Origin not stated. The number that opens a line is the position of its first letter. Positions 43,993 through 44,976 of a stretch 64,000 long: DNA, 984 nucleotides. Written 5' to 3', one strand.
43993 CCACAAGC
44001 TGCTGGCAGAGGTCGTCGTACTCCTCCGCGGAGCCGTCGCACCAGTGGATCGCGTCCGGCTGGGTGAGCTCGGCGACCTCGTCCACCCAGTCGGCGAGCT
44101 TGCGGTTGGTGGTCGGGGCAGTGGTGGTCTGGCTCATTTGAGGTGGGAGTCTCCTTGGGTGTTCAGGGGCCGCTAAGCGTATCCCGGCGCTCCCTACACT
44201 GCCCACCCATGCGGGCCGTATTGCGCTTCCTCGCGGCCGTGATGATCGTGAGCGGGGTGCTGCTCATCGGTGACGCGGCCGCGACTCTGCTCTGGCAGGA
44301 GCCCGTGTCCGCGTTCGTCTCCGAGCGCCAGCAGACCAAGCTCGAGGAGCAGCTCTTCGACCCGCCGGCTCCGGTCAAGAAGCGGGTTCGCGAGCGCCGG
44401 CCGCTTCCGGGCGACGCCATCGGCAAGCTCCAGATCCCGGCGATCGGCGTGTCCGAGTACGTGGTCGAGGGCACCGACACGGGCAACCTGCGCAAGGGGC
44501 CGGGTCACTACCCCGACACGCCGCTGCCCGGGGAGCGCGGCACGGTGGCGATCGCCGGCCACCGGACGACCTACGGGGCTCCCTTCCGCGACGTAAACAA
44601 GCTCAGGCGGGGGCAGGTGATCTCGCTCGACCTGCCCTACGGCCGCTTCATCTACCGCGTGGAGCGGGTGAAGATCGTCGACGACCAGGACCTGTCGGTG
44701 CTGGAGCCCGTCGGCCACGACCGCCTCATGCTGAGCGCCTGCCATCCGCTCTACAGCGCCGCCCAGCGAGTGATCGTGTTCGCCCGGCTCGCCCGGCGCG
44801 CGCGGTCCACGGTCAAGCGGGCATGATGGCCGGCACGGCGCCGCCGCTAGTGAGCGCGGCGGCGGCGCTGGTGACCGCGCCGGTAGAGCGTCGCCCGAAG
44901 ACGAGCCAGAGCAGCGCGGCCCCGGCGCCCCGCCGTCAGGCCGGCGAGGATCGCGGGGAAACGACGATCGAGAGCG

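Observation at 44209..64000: Candidate novel system: a ~20 kb Wzx/Wzy-type glycan locus organised around a sortase and a 94-aa LPXTG mini-protein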

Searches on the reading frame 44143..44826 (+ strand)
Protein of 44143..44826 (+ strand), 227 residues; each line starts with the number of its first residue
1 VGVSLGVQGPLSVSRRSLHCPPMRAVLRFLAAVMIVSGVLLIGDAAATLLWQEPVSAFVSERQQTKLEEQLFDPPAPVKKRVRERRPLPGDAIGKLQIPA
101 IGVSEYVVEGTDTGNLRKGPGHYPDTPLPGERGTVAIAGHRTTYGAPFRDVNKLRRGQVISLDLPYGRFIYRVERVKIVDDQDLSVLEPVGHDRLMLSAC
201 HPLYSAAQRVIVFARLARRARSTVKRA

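Call 5: search_protein_families(library=pfam, proteins=[window:44143-44826:+], max_evalue=0.01)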
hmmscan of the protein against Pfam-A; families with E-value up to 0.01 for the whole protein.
window:44143-44826:+ (227 aa): 1 family
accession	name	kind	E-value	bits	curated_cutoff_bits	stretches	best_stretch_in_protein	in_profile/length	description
PF04203.18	Sortase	-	4.1e-31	107.8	26.6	1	96-216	1-124/125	Sortase domain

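Call 7: search_protein_families(library=ncbifam, proteins=[window:44143-44826:+], max_evalue=0.01)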
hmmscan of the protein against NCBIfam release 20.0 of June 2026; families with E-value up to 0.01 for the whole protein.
window:44143-44826:+ (227 aa): 7 families
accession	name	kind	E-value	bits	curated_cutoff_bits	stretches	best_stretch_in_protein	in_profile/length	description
NF033747.1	class_E_sortase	subfamily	1.2e-38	133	160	1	28-219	2-208/211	class E sortase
NF058671.1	sortase_SrtD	exception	1.3e-31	109.8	140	1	31-215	2-186/187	class D sortase, LPxTATN-specific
NF033746.1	class_D_sortase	subfamily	6.4e-27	94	165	1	87-216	4-133/135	class D sortase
TIGR01076.1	sortase_fam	subfamily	3e-22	78.9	39.35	1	94-214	1-125/136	sortase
TIGR03784.1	marine_sortase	equivalog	7.3e-18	64.8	158.25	1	92-207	50-163/174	class GN sortase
NF033745.1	class_C_sortase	subfamily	1.6e-16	60.8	160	1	87-214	87-218/220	class C sortase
NF033748.1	class_F_sortase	subfamily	1.5e-07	31.2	166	1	85-216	3-154/155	class F sortase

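Call 79: find_homologous_proteins(query=window:44209-44823:+, max_evalue=1e-10)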
Query window:44209-44823:+ (205 aa): 7999 proteins with E <= 1e-10 among 8000 candidates; the best 120 are listed.
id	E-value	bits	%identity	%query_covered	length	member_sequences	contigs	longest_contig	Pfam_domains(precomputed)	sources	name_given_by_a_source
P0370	2.0e-123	428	95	100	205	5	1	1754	PF04203.19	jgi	jgi:sortase A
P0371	1.4e-119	415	91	100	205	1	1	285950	PF04203.19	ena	-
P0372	2.5e-119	414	91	100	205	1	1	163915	PF04203.19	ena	-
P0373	2.8e-119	414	91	100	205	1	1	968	PF04203.19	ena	-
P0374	8.9e-119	413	91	100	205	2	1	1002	PF04203.19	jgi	jgi:sortase A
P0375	2.6e-118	411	91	100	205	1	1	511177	PF04203.19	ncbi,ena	-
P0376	7.2e-118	410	91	100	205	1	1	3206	PF04203.19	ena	-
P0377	8.2e-118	410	90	100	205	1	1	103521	PF04203.19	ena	-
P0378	9.1e-118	409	89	100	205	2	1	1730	PF04203.19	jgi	jgi:sortase A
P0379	6.2e-117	407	89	100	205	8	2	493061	PF04203.19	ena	-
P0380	6.5e-103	361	82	94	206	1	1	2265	PF04203.19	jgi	jgi:sortase A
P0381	8.5e-103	361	81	94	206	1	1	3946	PF04203.19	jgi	jgi:sortase A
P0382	2.2e-102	359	80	94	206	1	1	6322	PF04203.19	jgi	jgi:sortase A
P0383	3.1e-102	359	79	100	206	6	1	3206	PF04203.19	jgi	jgi:sortase A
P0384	8.9e-102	357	80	94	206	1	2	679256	PF04203.19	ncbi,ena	-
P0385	1.7e-101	356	79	100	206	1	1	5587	PF04203.19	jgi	jgi:sortase A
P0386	2.4e-100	353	80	94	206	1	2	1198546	PF04203.19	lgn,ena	-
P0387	2.5e-100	352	80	94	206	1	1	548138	PF04203.19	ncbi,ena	-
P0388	3.9e-100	352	77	99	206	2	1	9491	PF04203.19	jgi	jgi:sortase A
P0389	5.2e-100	351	79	94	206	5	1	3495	PF04203.19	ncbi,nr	ncbi:MAG TPA: class E sortase [Thermoleophilaceae bacterium]|nr:class E sortase [Thermoleophilaceae 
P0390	6.1e-100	351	79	94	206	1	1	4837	PF04203.19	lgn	-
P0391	8.4e-100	351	78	100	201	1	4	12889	PF04203.19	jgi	jgi:sortase A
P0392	1.1e-99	350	76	100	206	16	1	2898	PF04203.19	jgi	jgi:sortase A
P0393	1.3e-99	350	79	94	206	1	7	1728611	PF04203.19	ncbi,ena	-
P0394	1.8e-99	350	76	100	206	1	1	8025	PF04203.19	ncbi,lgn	-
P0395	2.8e-99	349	79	94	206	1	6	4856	PF04203.19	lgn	-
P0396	1.0e-98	347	75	100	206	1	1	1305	PF04203.19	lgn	-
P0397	1.3e-98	347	79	96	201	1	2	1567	PF04203.19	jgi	jgi:sortase A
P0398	2.1e-98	346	78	94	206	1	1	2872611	PF04203.19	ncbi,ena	-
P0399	4.6e-98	345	78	96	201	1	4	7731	PF04203.19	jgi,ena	jgi:sortase A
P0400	7.0e-98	344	78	95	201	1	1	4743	PF04203.19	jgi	jgi:sortase A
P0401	7.5e-98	344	77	100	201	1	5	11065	PF04203.19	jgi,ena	jgi:sortase A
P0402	9.0e-98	344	78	96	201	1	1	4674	PF04203.19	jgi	jgi:sortase A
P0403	1.2e-97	344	79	95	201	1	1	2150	PF04203.19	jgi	jgi:sortase A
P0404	1.6e-97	343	76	100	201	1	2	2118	PF04203.19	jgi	jgi:sortase A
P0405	1.7e-97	343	78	100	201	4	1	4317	PF04203.19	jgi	jgi:sortase A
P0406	2.0e-97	343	79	96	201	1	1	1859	PF04203.19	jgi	jgi:sortase A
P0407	2.1e-97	343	76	100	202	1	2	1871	PF04203.19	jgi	jgi:sortase A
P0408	3.2e-97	342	77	100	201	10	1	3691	PF04203.19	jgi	jgi:sortase A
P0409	4.1e-97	342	76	100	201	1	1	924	PF04203.19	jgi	jgi:sortase A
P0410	4.1e-97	342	76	100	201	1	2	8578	PF04203.19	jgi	jgi:sortase A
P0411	6.4e-97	341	77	100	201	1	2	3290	PF04203.19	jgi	jgi:sortase A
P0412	7.3e-97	341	76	100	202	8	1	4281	PF04203.19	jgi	jgi:sortase A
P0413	1.1e-96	341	76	100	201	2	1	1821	PF04203.19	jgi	jgi:sortase A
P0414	1.1e-96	341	79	96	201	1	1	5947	PF04203.19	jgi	jgi:sortase A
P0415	1.3e-96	340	75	100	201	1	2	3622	PF04203.19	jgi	jgi:sortase A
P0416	1.4e-96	340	78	100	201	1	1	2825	PF04203.19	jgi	jgi:sortase A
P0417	1.6e-96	340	76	100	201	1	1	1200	PF04203.19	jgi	jgi:sortase A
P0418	1.8e-96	340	76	100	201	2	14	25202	PF04203.19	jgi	jgi:sortase A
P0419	2.1e-96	340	75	100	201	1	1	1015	PF04203.19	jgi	jgi:sortase A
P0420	2.2e-96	340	77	100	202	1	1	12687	PF04203.19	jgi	jgi:sortase A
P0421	3.0e-96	339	77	96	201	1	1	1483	PF04203.19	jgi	jgi:sortase A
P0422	3.1e-96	339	77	100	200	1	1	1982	PF04203.19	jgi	jgi:sortase A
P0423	3.8e-96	339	78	96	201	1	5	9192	PF04203.19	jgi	jgi:sortase A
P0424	3.8e-96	339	79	96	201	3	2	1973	PF04203.19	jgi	jgi:sortase A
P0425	4.0e-96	339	77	96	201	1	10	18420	PF04203.19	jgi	jgi:sortase A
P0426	4.2e-96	339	78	94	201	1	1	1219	PF04203.19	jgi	jgi:sortase A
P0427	5.7e-96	338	76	100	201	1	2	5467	PF04203.19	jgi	jgi:sortase A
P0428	5.9e-96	338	77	94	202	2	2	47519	PF04203.19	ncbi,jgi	jgi:sortase A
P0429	6.2e-96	338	77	96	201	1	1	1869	PF04203.19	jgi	jgi:sortase A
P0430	6.4e-96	338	76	100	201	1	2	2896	PF04203.19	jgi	jgi:sortase A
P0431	6.4e-96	338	76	100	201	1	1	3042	PF04203.19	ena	-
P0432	6.4e-96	338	77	99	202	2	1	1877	PF04203.19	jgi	jgi:sortase A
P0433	9.0e-96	338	77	100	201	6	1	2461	PF04203.19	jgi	jgi:sortase A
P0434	1.5e-95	337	75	100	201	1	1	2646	PF04203.19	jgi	jgi:sortase A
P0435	1.7e-95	337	77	99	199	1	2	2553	PF04203.19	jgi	jgi:sortase A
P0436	1.7e-95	337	75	100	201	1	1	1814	PF04203.19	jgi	jgi:sortase A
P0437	1.9e-95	337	78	96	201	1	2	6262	PF04203.19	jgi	jgi:sortase A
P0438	1.9e-95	336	78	94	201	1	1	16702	PF04203.19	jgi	jgi:sortase A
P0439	2.1e-95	336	76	100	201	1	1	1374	PF04203.19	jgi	jgi:sortase A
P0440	2.2e-95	336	74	100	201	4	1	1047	PF04203.19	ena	-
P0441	2.3e-95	336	77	96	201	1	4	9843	PF04203.19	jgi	jgi:sortase A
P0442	2.4e-95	336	75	100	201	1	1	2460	PF04203.19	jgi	jgi:sortase A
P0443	2.5e-95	336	77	100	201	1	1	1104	PF04203.19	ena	-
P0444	2.6e-95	336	75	100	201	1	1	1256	PF04203.19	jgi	jgi:sortase A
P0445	2.6e-95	336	76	100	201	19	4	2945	PF04203.19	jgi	jgi:sortase A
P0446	3.0e-95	336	74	100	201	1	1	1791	PF04203.19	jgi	jgi:sortase A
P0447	3.1e-95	336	75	100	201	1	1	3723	PF04203.19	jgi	jgi:sortase A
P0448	5.0e-95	335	77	95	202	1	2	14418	PF04203.19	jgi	jgi:sortase A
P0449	5.3e-95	335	76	100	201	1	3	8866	PF04203.19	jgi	jgi:sortase A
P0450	6.4e-95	335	75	100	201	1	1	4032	PF04203.19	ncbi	-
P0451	6.7e-95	335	74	100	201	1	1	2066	PF04203.19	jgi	-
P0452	6.9e-95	335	77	94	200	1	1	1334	PF04203.19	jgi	jgi:sortase A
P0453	7.0e-95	335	76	99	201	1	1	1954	PF04203.19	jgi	jgi:sortase A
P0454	7.1e-95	335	76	100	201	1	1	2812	PF04203.19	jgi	jgi:sortase A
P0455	7.2e-95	335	76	100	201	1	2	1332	PF04203.19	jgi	jgi:sortase A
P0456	7.6e-95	335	77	100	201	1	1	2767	PF04203.19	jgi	jgi:sortase A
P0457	7.8e-95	335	76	100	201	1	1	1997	PF04203.19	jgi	jgi:sortase A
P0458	1.2e-94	334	77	99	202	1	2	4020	PF04203.19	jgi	jgi:sortase A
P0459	1.2e-94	334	76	99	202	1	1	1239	PF04203.19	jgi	jgi:sortase A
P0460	1.4e-94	334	77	100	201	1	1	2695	PF04203.19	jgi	jgi:sortase A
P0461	1.4e-94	334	76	100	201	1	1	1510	PF04203.19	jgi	jgi:sortase A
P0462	1.5e-94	334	75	100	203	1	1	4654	PF04203.19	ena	-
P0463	1.8e-94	333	78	94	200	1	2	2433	PF04203.19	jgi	jgi:sortase A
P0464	1.8e-94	333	73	100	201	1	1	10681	PF04203.19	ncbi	ncbi:MAG TPA: class E sortase [Thermoleophilaceae bacterium]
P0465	2.1e-94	333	75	100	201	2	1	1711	PF04203.19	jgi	jgi:sortase A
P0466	2.6e-94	333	76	100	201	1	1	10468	PF04203.19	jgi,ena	jgi:sortase A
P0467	2.6e-94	333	76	100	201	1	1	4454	PF04203.19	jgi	jgi:sortase A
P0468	2.7e-94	333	74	100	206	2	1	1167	PF04203.19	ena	-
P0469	2.8e-94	333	76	100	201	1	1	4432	PF04203.19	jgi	jgi:sortase A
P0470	2.8e-94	333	75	100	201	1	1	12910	PF04203.19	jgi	jgi:sortase A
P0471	2.8e-94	333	78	96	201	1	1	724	PF04203.19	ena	-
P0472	3.1e-94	333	75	99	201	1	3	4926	PF04203.19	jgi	jgi:sortase A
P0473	3.1e-94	333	76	100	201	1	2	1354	PF04203.19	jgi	jgi:sortase A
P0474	3.3e-94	332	77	100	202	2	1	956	PF04203.19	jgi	jgi:sortase A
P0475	3.6e-94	332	74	100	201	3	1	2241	PF04203.19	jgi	jgi:sortase A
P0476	3.7e-94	332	76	99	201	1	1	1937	PF04203.19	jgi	jgi:sortase A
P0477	4.0e-94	332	77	99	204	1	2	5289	PF04203.19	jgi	jgi:sortase A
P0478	4.1e-94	332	76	100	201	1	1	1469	PF04203.19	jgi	jgi:sortase A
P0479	4.4e-94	332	76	100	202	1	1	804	PF04203.19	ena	-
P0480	4.7e-94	332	76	100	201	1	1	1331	PF04203.19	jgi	jgi:sortase A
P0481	4.9e-94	332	73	100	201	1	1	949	PF04203.19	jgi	jgi:sortase A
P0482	5.2e-94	332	75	99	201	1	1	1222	PF04203.19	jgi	jgi:sortase A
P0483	6.6e-94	332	75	100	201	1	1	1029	PF04203.19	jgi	jgi:sortase A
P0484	6.6e-94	332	75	100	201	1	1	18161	PF04203.19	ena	-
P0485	6.7e-94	331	73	100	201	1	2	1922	PF04203.19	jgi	jgi:sortase A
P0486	7.3e-94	331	75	100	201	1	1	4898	PF04203.19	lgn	-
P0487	7.5e-94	331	76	100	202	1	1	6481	PF04203.19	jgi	-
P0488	8.2e-94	331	74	100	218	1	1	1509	PF04203.19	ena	-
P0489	9.7e-94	331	77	94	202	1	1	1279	PF04203.19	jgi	jgi:sortase A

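Call 80: find_encoding_contigs(protein=P0398, flank=10000, max_places=1)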
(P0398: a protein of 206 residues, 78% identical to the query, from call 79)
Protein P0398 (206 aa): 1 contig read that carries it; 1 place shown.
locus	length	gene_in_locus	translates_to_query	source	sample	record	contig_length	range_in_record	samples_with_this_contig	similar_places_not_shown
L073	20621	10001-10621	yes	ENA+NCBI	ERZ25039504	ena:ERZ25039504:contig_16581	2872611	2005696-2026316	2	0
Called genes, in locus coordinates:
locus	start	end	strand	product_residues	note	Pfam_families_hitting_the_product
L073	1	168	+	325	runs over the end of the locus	PF00296:Bac_luciferase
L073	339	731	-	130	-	-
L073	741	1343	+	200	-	-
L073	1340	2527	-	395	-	PF02515:CoA_transf_3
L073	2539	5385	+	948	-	PF02776:TPP_enzyme_N, PF00205:TPP_enzyme_M, PF02775:TPP_enzyme_C, PF13515:FUSC_2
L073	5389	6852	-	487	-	PF00171:Aldedh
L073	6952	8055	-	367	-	PF00180:Iso_dh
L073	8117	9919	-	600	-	PF17297:PEPCK_N, PF00821:PEPCK_GTP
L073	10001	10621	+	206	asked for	PF04203:Sortase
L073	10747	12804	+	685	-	PF04932:Wzy_C, PF13432:TPR_16 (weak)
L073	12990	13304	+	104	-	-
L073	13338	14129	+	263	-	PF13727:CoA_binding_3 (weak)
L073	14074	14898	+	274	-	PF02397:Bac_transf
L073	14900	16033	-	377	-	PF00155:Aminotran_1_2, PF01041:DegT_DnrJ_EryC1, PF01212:Beta_elim_lyase (weak)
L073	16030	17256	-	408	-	PF00155:Aminotran_1_2 (weak), PF01041:DegT_DnrJ_EryC1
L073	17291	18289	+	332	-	PF01073:3Beta_HSD, PF01370:Epimerase, PF02719:Polysacc_synt_2, PF04321:RmlD_sub_bind, PF05368:NmrA, PF13460:NAD_binding_10, PF16363:GDP_Man_Dehyd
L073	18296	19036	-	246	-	PF00483:NTP_transferase, PF12804:NTP_transf_3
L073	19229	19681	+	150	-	PF00188:CAP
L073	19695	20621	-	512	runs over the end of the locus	PF02706:Wzz, PF13614:AAA_31 (faint)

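Call 81: find_encoding_contigs(protein=P0375, flank=10000, max_places=1)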
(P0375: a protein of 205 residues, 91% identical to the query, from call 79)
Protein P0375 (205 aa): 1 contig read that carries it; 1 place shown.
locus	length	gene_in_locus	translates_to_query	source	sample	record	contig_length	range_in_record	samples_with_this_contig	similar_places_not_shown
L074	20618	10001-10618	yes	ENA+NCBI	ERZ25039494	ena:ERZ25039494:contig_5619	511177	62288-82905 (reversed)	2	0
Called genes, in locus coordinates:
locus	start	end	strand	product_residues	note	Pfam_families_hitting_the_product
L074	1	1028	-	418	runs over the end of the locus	PF02515:CoA_transf_3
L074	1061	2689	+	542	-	PF02776:TPP_enzyme_N, PF00205:TPP_enzyme_M, PF02775:TPP_enzyme_C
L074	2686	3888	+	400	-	PF13515:FUSC_2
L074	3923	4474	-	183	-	PF02311:AraC_binding (weak), PF07883:Cupin_2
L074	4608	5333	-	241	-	PF01209:Ubie_methyltran, PF01728:FtsJ (weak), PF13489:Methyltransf_23, PF13649:Methyltransf_25, PF13847:Methyltransf_31, PF08241:Methyltransf_11, PF08242:Methyltransf_12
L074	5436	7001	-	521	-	PF00171:Aldedh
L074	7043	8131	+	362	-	PF01266:DAO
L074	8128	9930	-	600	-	PF17297:PEPCK_N, PF00821:PEPCK_GTP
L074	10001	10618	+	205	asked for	PF04203:Sortase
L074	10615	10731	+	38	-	-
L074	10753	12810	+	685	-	PF04932:Wzy_C, PF07719:TPR_2 (faint), PF13432:TPR_16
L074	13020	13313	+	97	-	-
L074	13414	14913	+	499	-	PF13727:CoA_binding_3, PF02397:Bac_transf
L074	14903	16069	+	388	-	PF13439:Glyco_transf_4, PF20706:GT4-conflict (faint), PF00534:Glycos_transf_1, PF13692:Glyco_trans_1_4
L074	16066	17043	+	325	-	PF01073:3Beta_HSD, PF01370:Epimerase, PF02719:Polysacc_synt_2, PF04321:RmlD_sub_bind, PF05368:NmrA, PF07993:NAD_binding_4 (faint), PF13460:NAD_binding_10, PF16363:GDP_Man_Dehyd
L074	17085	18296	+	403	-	PF20706:GT4-conflict, PF00534:Glycos_transf_1, PF13692:Glyco_trans_1_4, PF13524:Glyco_trans_1_2 (weak)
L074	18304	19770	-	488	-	PF01943:Polysacc_synt, PF13440:Polysacc_synt_3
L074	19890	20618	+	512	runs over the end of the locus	PF02706:Wzz (weak), PF13807:GNVR (weak), PF01656:CbiA (weak), PF10609:ParA (weak), PF13614:AAA_31 (weak)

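Call 88: search_protein_families(library=ncbifam, proteins=[L074:13414-14910:+, L074:10753-12807:+, L074:19890-20618:+], max_evalue=0.00001)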
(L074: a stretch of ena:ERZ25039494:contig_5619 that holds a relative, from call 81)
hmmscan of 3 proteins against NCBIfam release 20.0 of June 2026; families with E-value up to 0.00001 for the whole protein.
L074:13414-14910:+ (499 aa): 10 families
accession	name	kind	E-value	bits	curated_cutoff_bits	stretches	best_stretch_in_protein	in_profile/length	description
TIGR03025.1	EPS_sugtrans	subfamily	9.7e-114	381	295.55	1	67-496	29-442/445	exopolysaccharide biosynthesis polyprenyl glycosylphosphotransferase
TIGR03023.1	WcaJ_sugtrans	equivalog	9.3e-106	354.8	410.75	1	70-496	33-450/453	undecaprenyl-phosphate glucose phosphotransferase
TIGR03022.1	WbaP_sugtrans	subfamily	1.2e-67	229.1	403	2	387-492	348-449/456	undecaprenyl-phosphate galactose phosphotransferase WbaP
TIGR03013.1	EpsB_2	subfamily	2.3e-64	218.1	393.35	1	78-491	41-435/443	TIGR03013 family XrtA/PEP-CTERM system glycosyltransferase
NF007518.0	PRK10124.1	equivalog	3.4e-58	197.5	684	1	103-493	83-458/464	undecaprenyl-phosphate glucose phosphotransferase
NF050817.1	PolSacchBiosHfsE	equivalog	2.1e-49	168.5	750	1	104-494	81-461/467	polysaccharide biosynthesis protein HfsE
NF041877.1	EPS_EpsZ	equivalog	3.8e-49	167.6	800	1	72-497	41-457/459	exopolysaccharide biosynthesis polyisoprenyl-phosphate hexose-1-phosphate transferase EpsZ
NF052601.1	undeca_RfbP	equivalog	8.7e-41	139.8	330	1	297-493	43-236/244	undecaprenyl-phosphate galactose phosphotransferase family protein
NF045514.1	glycotran_HepC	equivalog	2.3e-30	105.5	140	1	296-421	114-211/220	heterocyst development glycosyltransferase HepC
NF011751.0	PRK15204.1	equivalog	4e-30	104.9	907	1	165-489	147-466/476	undecaprenyl-phosphate galactose phosphotransferase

L074:10753-12807:+ (685 aa): 1 family
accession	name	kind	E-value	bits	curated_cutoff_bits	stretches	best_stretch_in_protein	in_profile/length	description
TIGR02917.1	PEP_TPR_lipo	equivalog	2.1e-07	29.2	312.2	1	556-643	141-228/899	XrtA/PEP-CTERM system TPR-repeat protein PrsT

L074:19890-20618:+ (243 aa): 3 families
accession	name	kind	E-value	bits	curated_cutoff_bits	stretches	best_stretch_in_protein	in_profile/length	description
TIGR03017.1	EpsF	equivalog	7.2e-14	51.3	422.75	1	126-189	123-186/444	chain length determinant protein EpsF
TIGR01005.1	eps_transp_fam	subfamily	3.9e-08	31.9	411.7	0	27-111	9-92/754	exopolysaccharide transport protein family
TIGR01006.1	polys_exp_MPA1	subfamily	4.9e-07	29.4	296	0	27-158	13-142/226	CspC family polysaccharide chain length determinant protein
